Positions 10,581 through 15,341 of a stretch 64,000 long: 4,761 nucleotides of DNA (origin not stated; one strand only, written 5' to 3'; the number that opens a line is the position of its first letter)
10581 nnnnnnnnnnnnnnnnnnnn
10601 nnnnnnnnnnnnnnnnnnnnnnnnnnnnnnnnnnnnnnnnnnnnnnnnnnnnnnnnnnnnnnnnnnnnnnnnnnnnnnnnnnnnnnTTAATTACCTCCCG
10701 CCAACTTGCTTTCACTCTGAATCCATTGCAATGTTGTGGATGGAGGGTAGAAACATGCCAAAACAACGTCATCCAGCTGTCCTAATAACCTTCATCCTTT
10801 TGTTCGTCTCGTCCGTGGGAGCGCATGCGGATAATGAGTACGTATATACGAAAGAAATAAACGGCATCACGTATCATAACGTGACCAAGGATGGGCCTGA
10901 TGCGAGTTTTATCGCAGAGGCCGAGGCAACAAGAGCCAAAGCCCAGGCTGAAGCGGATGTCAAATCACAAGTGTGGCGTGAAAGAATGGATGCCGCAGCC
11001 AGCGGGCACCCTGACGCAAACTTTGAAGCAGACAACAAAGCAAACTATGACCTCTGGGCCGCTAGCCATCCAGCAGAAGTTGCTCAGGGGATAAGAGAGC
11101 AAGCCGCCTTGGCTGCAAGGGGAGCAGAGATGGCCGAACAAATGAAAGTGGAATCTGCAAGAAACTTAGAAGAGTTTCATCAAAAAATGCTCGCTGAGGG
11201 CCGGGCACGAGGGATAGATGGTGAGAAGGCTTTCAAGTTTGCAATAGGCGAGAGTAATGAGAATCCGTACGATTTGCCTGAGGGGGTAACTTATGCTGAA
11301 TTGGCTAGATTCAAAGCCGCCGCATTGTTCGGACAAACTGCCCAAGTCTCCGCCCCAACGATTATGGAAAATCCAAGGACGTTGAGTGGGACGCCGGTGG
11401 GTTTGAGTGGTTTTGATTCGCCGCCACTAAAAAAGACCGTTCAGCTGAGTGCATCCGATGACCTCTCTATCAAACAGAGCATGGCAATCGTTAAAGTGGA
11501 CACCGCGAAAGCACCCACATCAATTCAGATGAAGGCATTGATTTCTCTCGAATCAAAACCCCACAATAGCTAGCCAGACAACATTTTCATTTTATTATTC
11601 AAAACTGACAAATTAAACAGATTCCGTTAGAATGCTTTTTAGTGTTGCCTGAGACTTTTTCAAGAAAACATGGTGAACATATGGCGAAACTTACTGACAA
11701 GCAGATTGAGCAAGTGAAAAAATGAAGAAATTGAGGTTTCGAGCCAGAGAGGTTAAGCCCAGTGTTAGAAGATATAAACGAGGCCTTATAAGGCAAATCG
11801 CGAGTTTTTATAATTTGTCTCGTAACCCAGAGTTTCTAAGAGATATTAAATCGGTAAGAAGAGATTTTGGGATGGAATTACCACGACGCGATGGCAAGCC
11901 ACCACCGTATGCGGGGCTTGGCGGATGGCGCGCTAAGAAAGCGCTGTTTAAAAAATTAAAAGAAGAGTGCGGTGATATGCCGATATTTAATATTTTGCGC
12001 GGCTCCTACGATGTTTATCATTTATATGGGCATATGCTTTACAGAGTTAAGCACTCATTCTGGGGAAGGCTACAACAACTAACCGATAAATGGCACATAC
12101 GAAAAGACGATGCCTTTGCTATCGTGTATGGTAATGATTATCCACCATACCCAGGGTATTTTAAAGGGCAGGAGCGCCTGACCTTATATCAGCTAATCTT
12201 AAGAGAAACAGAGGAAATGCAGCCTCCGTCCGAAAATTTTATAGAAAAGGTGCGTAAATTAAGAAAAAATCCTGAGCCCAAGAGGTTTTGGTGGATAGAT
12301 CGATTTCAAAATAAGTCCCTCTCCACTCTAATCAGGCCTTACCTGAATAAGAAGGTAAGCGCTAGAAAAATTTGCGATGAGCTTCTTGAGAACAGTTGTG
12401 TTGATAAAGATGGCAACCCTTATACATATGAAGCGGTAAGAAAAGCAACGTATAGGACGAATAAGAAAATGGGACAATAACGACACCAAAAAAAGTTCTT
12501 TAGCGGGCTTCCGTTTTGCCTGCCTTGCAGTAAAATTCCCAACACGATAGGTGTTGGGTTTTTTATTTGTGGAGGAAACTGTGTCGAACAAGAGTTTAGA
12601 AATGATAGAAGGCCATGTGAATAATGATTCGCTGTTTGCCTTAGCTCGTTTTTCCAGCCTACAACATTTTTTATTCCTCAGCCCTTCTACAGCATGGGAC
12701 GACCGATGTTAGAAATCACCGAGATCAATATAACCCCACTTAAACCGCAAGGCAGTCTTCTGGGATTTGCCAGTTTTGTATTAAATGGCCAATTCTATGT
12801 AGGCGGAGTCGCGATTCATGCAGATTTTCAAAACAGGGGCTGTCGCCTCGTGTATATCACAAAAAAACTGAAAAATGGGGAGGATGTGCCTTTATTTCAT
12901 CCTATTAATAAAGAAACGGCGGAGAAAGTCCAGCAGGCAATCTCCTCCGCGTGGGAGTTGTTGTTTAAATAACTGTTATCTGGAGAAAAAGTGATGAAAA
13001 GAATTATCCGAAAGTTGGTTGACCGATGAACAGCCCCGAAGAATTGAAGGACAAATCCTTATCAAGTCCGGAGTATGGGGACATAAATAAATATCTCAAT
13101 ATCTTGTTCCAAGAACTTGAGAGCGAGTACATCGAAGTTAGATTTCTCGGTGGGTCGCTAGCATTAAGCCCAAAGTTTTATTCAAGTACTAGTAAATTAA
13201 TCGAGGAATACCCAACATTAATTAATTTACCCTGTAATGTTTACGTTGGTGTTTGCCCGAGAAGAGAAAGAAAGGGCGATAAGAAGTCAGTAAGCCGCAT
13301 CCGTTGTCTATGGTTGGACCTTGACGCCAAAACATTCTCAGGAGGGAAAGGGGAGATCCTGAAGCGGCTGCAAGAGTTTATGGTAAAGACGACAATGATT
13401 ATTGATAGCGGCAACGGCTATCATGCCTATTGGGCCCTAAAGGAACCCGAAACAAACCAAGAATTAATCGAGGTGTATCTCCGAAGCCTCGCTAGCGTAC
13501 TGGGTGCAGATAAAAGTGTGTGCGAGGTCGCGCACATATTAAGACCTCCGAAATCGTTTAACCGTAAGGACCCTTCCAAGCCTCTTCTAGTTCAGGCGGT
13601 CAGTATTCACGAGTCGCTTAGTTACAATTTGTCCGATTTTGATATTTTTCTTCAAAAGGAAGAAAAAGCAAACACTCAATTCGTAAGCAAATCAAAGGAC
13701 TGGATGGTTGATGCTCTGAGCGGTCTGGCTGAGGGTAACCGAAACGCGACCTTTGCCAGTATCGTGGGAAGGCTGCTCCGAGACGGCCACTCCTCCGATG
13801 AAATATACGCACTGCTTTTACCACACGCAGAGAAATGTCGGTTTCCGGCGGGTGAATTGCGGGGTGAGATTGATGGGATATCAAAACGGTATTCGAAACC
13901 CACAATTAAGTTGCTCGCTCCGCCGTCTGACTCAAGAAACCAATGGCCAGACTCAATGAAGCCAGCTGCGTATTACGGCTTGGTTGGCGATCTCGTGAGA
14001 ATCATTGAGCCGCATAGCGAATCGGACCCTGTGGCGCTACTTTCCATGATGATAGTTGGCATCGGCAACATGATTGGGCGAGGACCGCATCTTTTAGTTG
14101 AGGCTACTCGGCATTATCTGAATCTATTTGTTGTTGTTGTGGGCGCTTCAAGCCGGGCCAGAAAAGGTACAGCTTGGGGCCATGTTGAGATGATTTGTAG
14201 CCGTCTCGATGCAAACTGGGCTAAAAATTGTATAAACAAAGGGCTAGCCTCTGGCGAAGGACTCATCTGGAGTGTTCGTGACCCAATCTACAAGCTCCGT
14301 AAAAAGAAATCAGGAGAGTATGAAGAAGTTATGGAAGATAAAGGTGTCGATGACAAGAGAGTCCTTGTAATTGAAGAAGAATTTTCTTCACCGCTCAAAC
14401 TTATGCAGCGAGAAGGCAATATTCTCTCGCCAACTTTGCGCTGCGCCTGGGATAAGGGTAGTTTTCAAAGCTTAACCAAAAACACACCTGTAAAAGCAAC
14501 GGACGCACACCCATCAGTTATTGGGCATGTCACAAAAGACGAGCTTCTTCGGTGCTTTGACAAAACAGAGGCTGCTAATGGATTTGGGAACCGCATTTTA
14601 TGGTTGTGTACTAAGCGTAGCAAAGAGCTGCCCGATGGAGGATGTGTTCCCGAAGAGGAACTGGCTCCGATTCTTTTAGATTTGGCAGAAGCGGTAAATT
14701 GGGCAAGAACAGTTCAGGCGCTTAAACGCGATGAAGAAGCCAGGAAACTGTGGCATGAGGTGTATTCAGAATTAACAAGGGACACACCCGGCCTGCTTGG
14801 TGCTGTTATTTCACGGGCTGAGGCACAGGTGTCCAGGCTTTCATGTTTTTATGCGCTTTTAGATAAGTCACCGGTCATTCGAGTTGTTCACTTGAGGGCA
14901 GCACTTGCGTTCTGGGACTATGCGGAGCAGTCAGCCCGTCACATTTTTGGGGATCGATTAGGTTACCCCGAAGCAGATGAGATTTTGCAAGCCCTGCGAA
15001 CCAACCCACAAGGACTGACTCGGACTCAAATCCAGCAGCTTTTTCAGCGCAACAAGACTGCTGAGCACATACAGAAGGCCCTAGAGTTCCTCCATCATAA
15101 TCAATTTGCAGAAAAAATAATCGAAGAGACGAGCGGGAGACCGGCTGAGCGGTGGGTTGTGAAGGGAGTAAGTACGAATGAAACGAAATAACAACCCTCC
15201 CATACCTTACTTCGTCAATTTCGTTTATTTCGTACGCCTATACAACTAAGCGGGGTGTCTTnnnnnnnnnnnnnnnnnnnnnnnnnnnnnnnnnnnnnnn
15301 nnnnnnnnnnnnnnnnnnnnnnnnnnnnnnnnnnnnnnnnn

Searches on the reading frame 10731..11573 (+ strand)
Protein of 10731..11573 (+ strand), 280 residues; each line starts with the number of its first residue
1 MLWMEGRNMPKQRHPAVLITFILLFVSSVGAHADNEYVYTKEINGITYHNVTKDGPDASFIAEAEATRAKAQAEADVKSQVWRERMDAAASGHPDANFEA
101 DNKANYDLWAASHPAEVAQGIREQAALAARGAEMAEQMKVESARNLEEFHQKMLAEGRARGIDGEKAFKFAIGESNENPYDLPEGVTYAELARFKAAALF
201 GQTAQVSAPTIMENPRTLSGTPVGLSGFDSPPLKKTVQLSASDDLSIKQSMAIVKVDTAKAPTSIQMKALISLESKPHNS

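Call 5: search_protein_families(library=pfam, proteins=[window:10731-11573:+], max_evalue=0.1)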
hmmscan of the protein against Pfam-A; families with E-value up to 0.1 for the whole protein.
window:10731-11573:+ (280 aa): 0 families

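Call 6: search_protein_families(library=padloc, proteins=[window:10731-11573:+], max_evalue=0.1)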
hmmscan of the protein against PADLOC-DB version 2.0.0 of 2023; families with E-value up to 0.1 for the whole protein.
window:10731-11573:+ (280 aa): 0 families

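Call 7: search_protein_families(library=ncbifam, proteins=[window:10731-11573:+], max_evalue=0.1)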
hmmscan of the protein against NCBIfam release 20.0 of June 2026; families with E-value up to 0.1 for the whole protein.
window:10731-11573:+ (280 aa): 0 families

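Call 8: search_protein_families(library=phrogs, proteins=[window:10731-11573:+], max_evalue=0.01)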
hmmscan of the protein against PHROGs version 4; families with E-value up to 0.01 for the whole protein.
window:10731-11573:+ (280 aa): 0 families

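Call 29: search_protein_representatives(protein=window:10731-11573:+)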
Query: 280 residues. Proteins with E-value up to 0.001 (for the whole library): 5; up to 1e-10: 3; up to 1e-30: 1. The best 5 are listed.
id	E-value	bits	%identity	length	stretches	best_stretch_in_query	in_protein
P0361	1.1e-172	588.7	100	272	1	9-280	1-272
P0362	4.8e-24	101.7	59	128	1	20-126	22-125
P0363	4.2e-23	98.6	44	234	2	13-122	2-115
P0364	3.6e-08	49.7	27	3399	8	161-236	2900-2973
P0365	3.3e-04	36.7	44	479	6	89-123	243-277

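Call 46: find_encoding_contigs(protein=P0363, flank=6000, max_places=3)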
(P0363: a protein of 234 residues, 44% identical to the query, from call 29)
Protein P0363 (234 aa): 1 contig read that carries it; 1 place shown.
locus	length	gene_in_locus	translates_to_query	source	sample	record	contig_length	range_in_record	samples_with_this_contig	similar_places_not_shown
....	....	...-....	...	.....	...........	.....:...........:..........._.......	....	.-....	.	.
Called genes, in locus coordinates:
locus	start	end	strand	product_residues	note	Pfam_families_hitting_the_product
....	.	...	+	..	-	?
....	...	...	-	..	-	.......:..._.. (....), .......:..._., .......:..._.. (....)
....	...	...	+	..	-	-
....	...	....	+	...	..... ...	-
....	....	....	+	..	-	?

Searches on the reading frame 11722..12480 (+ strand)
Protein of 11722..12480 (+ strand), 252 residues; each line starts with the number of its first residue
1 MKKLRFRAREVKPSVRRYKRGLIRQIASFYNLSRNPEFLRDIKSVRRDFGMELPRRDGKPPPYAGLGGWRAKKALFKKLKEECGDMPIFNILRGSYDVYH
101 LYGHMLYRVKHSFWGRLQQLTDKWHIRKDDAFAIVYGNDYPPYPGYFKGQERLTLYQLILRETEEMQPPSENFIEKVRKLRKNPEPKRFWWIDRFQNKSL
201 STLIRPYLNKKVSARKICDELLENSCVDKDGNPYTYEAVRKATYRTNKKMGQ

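Call 5: search_protein_families(library=pfam, proteins=[window:11722-12480:+], max_evalue=0.1)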
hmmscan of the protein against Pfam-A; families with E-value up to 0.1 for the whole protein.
window:11722-12480:+ (252 aa): 2 families
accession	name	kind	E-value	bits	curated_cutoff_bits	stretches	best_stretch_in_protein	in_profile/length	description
PF02479.21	Herpes_IE68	-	0.035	14.1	21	1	91-127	59-95/134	Herpesvirus immediate early protein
PF13456.12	RVT_3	-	0.085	13.2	21.6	0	154-200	71-116/123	Reverse transcriptase-like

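Call 6: search_protein_families(library=padloc, proteins=[window:11722-12480:+], max_evalue=0.1)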
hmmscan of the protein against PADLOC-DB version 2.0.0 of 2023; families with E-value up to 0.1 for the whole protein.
window:11722-12480:+ (252 aa): 0 families

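Call 7: search_protein_families(library=ncbifam, proteins=[window:11722-12480:+], max_evalue=0.1)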
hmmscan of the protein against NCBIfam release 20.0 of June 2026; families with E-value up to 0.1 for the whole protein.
window:11722-12480:+ (252 aa): 0 families

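Call 8: search_protein_families(library=phrogs, proteins=[window:11722-12480:+], max_evalue=0.01)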
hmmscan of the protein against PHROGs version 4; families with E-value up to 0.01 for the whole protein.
window:11722-12480:+ (252 aa): 0 families

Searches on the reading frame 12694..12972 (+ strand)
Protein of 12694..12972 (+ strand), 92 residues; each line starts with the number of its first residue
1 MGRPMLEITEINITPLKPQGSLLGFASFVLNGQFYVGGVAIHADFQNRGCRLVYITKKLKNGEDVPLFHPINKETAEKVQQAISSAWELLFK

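Call 5: search_protein_families(library=pfam, proteins=[window:12694-12972:+], max_evalue=0.1)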
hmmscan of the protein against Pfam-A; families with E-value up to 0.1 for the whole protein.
window:12694-12972:+ (92 aa): 1 family
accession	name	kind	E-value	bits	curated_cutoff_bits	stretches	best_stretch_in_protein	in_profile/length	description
PF04026.17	SpoVG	-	1.6e-09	38.2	29.6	1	7-88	2-81/82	SpoVG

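Call 7: search_protein_families(library=ncbifam, proteins=[window:12694-12972:+], max_evalue=0.1)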
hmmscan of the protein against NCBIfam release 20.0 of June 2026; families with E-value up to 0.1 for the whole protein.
window:12694-12972:+ (92 aa): 1 family
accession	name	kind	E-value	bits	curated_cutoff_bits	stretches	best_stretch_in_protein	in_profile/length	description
NF009749.0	PRK13259.1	equivalog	1.8e-07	31.1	108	1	6-87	1-80/96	septation regulator SpoVG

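Call 8: search_protein_families(library=phrogs, proteins=[window:12694-12972:+], max_evalue=0.01)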
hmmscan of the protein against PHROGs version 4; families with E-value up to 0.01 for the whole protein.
window:12694-12972:+ (92 aa): 0 families

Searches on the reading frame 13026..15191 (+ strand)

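Call 5: search_protein_families(library=pfam, proteins=[window:13026-15191:+], max_evalue=0.1)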
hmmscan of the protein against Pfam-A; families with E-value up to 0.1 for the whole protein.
window:13026-15191:+ (721 aa): 3 families
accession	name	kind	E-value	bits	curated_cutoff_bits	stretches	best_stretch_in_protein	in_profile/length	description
PF08708.16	PriCT_1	-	0.00079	19.4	21.1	1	232-265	6-39/67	Primase C terminal 1 (PriCT-1)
PF16793.10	RepB_primase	-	0.0016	18.8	24.3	1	91-181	60-146/186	RepB DNA-primase N-terminal domain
PF04433.23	SWIRM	-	0.0055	17.4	28.6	1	652-693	35-80/84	SWIRM domain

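Call 7: search_protein_families(library=ncbifam, proteins=[window:13026-15191:+], max_evalue=0.1)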
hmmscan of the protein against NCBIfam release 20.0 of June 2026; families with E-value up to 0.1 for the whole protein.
window:13026-15191:+ (721 aa): 0 families

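Call 8: search_protein_families(library=phrogs, proteins=[window:13026-15191:+], max_evalue=0.01)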
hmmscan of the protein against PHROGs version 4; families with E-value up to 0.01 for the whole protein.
window:13026-15191:+ (721 aa): 6 families
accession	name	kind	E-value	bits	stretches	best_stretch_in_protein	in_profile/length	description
phrog_3123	-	unknown function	1.2e-10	41.6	1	82-215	76-200/583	-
phrog_2478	-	DNA, RNA and nucleotide metabolism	9.9e-10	38.1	1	70-191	54-198/854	DNA polymerase/primase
phrog_10514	-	DNA, RNA and nucleotide metabolism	1.4e-06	27.8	0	85-182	71-161/750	DNA primase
phrog_3022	-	DNA, RNA and nucleotide metabolism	3.4e-06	26.7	0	497-630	531-675/788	DNA primase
phrog_695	-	DNA, RNA and nucleotide metabolism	0.00023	21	1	87-273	60-252/704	DNA polymerase/primase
phrog_25314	-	unknown function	0.0056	15.9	1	86-194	97-219/1010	-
